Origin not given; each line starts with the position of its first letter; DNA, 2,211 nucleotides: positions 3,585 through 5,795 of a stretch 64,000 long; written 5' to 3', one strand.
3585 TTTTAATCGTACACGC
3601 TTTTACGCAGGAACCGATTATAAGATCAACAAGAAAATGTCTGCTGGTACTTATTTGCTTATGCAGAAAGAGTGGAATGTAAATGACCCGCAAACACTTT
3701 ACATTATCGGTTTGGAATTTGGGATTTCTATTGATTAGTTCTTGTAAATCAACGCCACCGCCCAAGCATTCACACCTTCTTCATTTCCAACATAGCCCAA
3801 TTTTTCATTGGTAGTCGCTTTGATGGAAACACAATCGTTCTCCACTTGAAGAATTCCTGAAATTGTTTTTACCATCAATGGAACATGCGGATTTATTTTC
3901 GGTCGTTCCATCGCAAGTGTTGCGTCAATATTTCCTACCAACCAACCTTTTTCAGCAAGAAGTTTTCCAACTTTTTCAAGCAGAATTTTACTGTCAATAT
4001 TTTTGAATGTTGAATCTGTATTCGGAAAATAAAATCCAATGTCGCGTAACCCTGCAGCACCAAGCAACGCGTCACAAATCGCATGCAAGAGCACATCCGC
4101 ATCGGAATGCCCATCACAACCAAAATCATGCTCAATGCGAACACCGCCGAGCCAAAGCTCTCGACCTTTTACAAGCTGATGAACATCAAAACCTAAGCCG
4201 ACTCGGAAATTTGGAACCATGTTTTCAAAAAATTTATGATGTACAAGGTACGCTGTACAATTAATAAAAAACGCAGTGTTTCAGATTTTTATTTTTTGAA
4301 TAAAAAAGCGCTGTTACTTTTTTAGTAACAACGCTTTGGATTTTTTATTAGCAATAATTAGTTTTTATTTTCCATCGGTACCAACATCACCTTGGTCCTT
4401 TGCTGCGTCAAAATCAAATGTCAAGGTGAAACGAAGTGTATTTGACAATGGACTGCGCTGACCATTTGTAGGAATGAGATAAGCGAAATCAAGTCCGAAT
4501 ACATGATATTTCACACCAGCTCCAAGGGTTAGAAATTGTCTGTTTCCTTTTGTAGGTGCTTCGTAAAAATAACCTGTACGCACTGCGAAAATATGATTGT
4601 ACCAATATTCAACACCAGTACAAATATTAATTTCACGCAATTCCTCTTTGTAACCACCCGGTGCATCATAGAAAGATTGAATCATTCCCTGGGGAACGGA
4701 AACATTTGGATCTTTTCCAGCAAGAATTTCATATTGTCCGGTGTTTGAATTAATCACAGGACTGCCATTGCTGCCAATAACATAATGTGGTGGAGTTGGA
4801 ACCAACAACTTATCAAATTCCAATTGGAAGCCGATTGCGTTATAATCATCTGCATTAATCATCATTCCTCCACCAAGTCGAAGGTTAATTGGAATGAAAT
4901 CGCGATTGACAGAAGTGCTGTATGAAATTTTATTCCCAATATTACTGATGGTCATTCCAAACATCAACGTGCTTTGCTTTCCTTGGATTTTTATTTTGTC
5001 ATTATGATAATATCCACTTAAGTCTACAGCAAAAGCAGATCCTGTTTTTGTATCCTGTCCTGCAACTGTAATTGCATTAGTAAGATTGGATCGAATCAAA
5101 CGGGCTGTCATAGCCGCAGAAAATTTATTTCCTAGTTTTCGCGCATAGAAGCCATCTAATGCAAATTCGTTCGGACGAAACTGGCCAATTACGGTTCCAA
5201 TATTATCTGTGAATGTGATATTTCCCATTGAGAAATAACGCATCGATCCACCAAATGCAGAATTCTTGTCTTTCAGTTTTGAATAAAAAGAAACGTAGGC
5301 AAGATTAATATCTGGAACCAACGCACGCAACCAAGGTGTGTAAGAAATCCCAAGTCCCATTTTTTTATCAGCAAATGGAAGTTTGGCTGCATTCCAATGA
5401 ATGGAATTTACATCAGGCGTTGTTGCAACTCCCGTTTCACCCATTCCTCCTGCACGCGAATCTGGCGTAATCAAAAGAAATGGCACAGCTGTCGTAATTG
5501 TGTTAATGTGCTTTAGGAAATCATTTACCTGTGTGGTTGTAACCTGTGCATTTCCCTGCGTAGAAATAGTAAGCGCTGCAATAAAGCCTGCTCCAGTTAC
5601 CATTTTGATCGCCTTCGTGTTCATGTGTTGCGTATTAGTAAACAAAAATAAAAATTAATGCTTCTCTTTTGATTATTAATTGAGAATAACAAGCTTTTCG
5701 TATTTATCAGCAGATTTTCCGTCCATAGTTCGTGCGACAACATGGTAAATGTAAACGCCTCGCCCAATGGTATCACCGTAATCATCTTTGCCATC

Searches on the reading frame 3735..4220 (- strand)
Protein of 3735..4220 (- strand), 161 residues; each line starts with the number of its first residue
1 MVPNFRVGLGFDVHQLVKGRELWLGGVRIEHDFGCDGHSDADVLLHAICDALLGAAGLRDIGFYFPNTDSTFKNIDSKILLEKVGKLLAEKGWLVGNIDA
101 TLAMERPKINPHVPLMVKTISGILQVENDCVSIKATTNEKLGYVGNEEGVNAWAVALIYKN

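Call 61: search_protein_families(library=pfam, proteins=[window:3735-4220:-], max_evalue=0.00001)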
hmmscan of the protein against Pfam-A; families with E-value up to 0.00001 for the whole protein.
window:3735-4220:- (161 aa): 1 family
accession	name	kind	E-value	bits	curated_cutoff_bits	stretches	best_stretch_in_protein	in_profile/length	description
PF02542.21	YgbB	-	1.4e-65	220.8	26.7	1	5-158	1-154/155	YgbB family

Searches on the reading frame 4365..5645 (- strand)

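Call 61: search_protein_families(library=pfam, proteins=[window:4365-5645:-], max_evalue=0.00001)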
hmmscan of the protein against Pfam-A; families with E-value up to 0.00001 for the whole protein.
window:4365-5645:- (426 aa): 1 family
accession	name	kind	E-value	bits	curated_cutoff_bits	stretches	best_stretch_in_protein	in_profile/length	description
PF19572.5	PorV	-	5.7e-70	236.1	27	1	48-286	7-242/243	Type IX secretion system protein PorV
